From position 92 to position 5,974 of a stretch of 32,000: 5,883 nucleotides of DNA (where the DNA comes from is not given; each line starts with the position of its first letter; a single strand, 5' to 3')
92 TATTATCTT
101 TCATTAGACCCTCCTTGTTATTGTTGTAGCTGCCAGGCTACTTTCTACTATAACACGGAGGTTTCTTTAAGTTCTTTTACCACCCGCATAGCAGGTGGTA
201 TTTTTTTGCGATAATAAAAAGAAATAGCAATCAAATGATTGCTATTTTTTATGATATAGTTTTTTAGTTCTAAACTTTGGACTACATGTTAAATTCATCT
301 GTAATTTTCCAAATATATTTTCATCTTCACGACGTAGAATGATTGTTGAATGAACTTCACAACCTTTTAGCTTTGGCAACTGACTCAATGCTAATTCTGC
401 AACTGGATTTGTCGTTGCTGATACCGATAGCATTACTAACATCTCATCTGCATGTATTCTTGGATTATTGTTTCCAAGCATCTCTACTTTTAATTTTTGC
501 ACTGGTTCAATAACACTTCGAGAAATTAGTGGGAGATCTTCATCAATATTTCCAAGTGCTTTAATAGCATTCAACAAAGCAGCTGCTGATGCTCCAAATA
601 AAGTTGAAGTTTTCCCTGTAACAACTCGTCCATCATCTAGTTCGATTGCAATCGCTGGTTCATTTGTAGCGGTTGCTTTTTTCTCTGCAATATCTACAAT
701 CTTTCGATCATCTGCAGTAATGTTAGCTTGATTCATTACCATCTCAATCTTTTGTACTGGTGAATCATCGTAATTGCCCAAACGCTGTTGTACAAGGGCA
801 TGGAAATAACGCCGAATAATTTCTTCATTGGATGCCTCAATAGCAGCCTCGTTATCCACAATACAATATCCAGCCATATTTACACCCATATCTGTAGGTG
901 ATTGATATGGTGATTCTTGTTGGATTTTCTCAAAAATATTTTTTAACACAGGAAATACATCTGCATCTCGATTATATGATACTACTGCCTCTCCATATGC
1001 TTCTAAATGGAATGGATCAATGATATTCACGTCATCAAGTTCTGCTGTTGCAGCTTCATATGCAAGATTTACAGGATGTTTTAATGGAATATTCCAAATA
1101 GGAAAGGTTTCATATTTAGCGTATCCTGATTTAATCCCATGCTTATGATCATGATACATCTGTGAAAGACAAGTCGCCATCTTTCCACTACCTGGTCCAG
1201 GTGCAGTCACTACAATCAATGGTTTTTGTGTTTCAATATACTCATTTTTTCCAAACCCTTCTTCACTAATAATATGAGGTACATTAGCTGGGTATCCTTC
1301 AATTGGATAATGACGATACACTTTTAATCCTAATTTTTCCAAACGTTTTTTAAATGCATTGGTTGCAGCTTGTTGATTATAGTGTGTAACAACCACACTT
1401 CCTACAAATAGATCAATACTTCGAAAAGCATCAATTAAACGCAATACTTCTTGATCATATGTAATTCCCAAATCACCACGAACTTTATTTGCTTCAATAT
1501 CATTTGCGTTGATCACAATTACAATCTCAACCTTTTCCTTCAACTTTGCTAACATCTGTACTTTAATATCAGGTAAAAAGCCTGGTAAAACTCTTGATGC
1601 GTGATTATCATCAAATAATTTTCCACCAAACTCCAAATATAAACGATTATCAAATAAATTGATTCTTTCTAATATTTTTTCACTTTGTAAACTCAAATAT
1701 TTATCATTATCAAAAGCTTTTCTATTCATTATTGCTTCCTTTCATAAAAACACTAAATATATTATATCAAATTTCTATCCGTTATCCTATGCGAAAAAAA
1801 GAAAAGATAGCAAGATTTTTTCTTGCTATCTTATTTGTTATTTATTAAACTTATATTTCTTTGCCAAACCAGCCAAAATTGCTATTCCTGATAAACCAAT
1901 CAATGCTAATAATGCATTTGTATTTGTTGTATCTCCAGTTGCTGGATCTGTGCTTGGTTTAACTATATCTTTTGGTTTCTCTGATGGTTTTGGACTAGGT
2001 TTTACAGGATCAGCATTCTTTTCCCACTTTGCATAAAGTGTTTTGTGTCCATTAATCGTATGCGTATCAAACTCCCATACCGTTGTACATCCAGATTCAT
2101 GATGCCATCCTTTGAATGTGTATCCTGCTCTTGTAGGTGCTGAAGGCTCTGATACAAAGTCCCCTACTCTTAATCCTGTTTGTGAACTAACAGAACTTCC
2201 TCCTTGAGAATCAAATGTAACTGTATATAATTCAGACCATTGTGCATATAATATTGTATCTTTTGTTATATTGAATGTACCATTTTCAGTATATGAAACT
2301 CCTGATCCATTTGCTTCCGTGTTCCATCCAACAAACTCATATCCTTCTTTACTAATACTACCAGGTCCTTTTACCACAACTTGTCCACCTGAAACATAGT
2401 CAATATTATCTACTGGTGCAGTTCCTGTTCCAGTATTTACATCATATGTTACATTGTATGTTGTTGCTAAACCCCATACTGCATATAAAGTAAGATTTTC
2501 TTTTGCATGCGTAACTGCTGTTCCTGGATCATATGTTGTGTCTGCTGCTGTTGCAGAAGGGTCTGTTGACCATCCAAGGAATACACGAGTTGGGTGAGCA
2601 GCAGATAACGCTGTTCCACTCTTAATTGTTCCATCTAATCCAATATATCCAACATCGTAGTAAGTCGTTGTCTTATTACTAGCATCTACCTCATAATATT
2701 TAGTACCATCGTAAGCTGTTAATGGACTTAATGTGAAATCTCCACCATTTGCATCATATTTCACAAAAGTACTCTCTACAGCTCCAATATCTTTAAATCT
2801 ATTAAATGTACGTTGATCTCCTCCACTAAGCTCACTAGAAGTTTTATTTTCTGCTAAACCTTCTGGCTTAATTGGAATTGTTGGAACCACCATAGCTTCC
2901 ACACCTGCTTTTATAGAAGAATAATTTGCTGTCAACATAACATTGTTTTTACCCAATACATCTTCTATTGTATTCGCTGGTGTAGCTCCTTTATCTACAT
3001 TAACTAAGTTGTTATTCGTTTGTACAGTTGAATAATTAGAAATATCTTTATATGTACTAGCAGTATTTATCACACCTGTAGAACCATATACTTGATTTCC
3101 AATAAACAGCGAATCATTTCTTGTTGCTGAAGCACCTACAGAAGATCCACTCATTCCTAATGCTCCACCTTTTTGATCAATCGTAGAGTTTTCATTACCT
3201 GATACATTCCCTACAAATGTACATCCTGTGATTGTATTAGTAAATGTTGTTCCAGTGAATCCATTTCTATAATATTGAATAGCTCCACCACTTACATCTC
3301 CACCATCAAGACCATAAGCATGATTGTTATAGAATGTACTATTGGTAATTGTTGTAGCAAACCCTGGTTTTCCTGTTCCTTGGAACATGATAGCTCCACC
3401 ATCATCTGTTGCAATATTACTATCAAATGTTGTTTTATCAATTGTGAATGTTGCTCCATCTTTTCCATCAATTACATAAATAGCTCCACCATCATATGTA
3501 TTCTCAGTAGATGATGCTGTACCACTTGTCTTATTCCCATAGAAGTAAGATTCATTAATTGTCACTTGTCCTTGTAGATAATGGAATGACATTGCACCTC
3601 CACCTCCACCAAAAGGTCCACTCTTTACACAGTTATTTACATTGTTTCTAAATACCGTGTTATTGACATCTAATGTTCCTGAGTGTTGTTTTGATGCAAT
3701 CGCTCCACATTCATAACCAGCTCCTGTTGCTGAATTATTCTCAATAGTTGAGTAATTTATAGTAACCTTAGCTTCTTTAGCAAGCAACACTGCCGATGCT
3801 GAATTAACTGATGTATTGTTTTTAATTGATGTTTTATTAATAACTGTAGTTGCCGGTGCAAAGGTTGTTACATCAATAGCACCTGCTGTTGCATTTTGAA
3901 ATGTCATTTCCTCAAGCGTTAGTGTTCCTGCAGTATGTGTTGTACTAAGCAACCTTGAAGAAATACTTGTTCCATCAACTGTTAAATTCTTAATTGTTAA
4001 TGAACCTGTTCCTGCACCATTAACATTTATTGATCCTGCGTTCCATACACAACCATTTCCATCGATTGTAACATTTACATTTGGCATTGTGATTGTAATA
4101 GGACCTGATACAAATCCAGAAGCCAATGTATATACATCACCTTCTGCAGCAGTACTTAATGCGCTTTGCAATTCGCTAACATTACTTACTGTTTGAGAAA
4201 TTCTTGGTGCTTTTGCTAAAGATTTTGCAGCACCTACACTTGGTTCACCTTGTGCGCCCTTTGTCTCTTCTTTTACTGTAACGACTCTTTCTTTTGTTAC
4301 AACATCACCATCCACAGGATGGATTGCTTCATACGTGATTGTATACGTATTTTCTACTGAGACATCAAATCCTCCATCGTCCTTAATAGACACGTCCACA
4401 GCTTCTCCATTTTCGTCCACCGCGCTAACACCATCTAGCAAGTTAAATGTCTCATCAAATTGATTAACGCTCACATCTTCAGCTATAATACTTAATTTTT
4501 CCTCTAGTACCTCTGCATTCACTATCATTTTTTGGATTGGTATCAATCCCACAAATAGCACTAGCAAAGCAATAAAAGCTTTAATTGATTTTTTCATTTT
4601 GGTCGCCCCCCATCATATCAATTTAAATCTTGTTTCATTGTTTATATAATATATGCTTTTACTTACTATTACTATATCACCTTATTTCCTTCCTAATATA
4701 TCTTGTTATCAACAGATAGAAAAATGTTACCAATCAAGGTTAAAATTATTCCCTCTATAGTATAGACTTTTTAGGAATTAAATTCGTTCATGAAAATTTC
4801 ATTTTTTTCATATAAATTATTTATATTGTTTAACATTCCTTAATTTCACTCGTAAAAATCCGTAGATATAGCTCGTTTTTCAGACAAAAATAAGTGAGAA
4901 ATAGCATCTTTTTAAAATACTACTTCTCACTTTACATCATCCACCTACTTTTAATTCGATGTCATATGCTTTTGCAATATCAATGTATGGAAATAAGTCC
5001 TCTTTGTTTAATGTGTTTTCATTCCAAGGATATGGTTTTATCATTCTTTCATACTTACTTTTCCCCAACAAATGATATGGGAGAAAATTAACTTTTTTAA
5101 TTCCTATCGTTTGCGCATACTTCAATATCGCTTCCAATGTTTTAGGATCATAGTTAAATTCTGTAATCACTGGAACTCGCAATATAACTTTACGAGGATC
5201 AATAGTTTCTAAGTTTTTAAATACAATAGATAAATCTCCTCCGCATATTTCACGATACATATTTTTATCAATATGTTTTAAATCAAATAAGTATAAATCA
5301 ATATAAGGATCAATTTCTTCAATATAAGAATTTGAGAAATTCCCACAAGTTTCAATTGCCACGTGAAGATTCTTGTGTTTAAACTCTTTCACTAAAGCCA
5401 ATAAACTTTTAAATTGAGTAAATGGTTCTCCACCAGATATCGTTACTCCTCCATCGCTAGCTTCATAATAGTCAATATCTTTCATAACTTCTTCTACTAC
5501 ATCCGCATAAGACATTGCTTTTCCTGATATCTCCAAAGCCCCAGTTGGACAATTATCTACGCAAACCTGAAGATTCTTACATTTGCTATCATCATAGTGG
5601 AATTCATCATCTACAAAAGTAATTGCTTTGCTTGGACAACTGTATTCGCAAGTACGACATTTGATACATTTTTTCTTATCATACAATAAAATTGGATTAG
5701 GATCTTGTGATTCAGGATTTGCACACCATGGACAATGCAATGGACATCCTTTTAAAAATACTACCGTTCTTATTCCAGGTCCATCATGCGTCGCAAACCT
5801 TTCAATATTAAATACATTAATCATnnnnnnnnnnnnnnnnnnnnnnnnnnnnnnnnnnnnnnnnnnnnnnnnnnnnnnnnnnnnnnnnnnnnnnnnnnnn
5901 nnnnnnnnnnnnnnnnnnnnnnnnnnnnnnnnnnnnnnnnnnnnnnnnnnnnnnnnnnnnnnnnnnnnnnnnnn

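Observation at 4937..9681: DeoR / NanE-like / glycyl radical enzyme / activase operon: candidate uncharacterised radical sugar-phosphate pathway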

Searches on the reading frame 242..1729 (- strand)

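Call 4: search_protein_families(library=pfam, proteins=[window:242-1729:-])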
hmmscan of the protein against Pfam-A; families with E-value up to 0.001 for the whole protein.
window:242-1729:- (495 aa): 2 families
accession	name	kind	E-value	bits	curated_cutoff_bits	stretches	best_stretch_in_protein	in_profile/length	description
PF08903.17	DUF1846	-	2e-176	586.1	27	1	5-336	2-333/333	Domain of unknown function DUF1846, N-terminal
PF20921.3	DUF1846_C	-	3.9e-63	212.2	27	1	340-492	1-153/153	Domain of unknown function DUF1846, C-terminal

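Call 5: search_protein_families(library=ncbifam, proteins=[window:242-1729:-])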
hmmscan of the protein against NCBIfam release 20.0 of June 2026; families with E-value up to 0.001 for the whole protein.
window:242-1729:- (495 aa): 1 family
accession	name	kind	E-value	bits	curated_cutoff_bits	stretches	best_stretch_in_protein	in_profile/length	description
NF010184.0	PRK13663.1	equivalog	1.8e-246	818.5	631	1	2-494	2-494/494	hypothetical protein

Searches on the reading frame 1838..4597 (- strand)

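Call 4: search_protein_families(library=pfam, proteins=[window:1838-4597:-])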
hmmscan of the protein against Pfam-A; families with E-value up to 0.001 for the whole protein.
window:1838-4597:- (919 aa): 2 families
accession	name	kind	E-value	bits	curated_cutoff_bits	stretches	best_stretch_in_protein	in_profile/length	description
PF09479.16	Flg_new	-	2.7e-35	120.7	27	2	791-857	1-65/65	Listeria-Bacteroides repeat domain (List_Bact_rpt)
PF20585.4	Pectate_lyase_5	-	0.00092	19.8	24.3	1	135-238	2-119/126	Putative pectate lyase-like adhesive domain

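Call 5: search_protein_families(library=ncbifam, proteins=[window:1838-4597:-])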
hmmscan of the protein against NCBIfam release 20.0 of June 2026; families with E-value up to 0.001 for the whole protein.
window:1838-4597:- (919 aa): 4 families
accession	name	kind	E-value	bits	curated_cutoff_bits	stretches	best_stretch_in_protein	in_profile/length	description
TIGR02543.1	List_Bact_rpt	repeat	5.1e-15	55.5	20.95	2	821-861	1-43/44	TIGR02543 family repeat protein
NF033188.1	internalin_H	exception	6.3e-15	54.8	1050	1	737-872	361-494/548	InlH/InlC2 family class 1 internalin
NF033189.1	internalin_A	exception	7.8e-14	50.9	1600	1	673-875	531-717/799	class 1 internalin InlA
NF052328.1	NeuramTDE0471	equivalog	8.9e-12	44.5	900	1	791-865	47-123/538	neuraminidase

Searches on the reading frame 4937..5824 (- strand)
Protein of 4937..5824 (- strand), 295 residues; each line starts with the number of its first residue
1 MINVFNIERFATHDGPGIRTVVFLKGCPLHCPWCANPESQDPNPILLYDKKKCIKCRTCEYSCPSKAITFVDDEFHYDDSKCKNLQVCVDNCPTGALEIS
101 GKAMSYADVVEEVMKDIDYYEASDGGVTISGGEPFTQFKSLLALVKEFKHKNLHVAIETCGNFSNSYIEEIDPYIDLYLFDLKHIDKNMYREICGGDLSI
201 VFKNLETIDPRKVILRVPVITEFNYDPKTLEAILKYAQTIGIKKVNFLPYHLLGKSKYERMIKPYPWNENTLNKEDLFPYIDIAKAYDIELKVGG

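Call 4: search_protein_families(library=pfam, proteins=[window:4937-5824:-])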
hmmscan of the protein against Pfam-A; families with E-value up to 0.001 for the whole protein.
window:4937-5824:- (295 aa): 9 families
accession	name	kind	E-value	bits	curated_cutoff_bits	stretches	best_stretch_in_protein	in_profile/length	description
PF13353.11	Fer4_12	-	6.6e-16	59.3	22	1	14-155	2-84/137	4Fe-4S single cluster domain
PF00037.32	Fer4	-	3.4e-11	42.9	21.1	1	48-69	3-24/24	4Fe-4S binding domain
PF04055.27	Radical_SAM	-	4.6e-11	43.6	29.5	1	22-208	2-136/166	Radical SAM superfamily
PF12838.12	Fer4_7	-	5.9e-09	36.7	27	1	52-96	1-52/52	4Fe-4S dicluster domain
PF13237.11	Fer4_10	-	1.3e-07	31.8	25.5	1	47-93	3-53/53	4Fe-4S dicluster domain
PF12837.12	Fer4_6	-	3.9e-07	30.2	25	1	48-68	4-24/24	4Fe-4S binding domain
PF14697.11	Fer4_21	-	9.5e-07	29.3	35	1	49-97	4-57/59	4Fe-4S dicluster domain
PF12797.12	Fer4_2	-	9.6e-06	25.7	24.5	1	46-65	3-22/22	4Fe-4S binding domain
PF13187.11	Fer4_9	-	0.00015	22.1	27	0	52-96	1-51/52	4Fe-4S dicluster domain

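Call 5: search_protein_families(library=ncbifam, proteins=[window:4937-5824:-])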
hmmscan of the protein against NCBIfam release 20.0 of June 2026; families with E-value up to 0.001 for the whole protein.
window:4937-5824:- (295 aa): 69 families (the best 25 are shown)
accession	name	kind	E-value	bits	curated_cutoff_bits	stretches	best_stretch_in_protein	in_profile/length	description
TIGR02494.1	PFLE_PFLC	subfamily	5e-95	318.1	174.35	1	4-276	1-280/293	glycyl-radical enzyme activating protein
NF043069.1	T4HPD_activ_SAM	equivalog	5.2e-87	292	425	1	3-295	3-299/299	trans-4-hydroxy-L-proline dehydratase activase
NF048010.1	SfplDhtActHpsHDes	equivalog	1.2e-79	267.3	430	1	4-275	8-289/298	(2S)-3-sulfopropanediol dehydratase activating enzyme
NF033719.1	ind_deCO2_activ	equivalog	1.9e-77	260.5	425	1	4-270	3-278/302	indoleacetate decarboxylase activase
TIGR04395.1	cutC_activ_rSAM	equivalog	1.5e-71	241.2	360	1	3-293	6-306/309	choline TMA-lyase-activating enzyme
NF033717.2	HPDL_rSAM_activ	equivalog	1.1e-66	225.2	420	1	3-279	5-291/311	4-hydroxyphenylacetate decarboxylase activase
NF048008.1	SfplDhtActHpfHKleb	equivalog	6.2e-63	212.9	500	1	3-278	1-286/308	(2S)-3-sulfopropanediol dehydratase activating enzyme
NF007483.0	PRK10076.1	equivalog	4.4e-58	196.8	326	2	81-295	75-292/292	[formate-C-acetyltransferase]-activating enzyme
TIGR04003.1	rSAM_BssD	equivalog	8.5e-57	192.7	496.45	1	5-262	4-271/314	[benzylsuccinate synthase]-activating enzyme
TIGR02493.1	PFLA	equivalog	6.6e-49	166.4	231.75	2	99-275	41-222/235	pyruvate formate-lyase-activating protein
TIGR04041.1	activase_YjjW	hypoth_equivalog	1.2e-41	142.9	250.2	1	4-250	4-238/276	YjjW family glycine radical enzyme activase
NF008356.0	PRK11145.1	equivalog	2.3e-29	102.4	375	2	100-270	47-222/246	pyruvate formate lyase 1-activating protein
TIGR02495.1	NrdG2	equivalog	7.1e-16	58.1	131.15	2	110-229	49-173/193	anaerobic ribonucleoside-triphosphate reductase activating protein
TIGR02491.1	NrdG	equivalog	7.5e-13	48.7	126.1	2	4-44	2-42/154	anaerobic ribonucleoside-triphosphate reductase activating protein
NF038196.1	ferrodoxin_EFR1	subfamily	2.8e-10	40.7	75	1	50-101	183-233/242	EFR1 family ferrodoxin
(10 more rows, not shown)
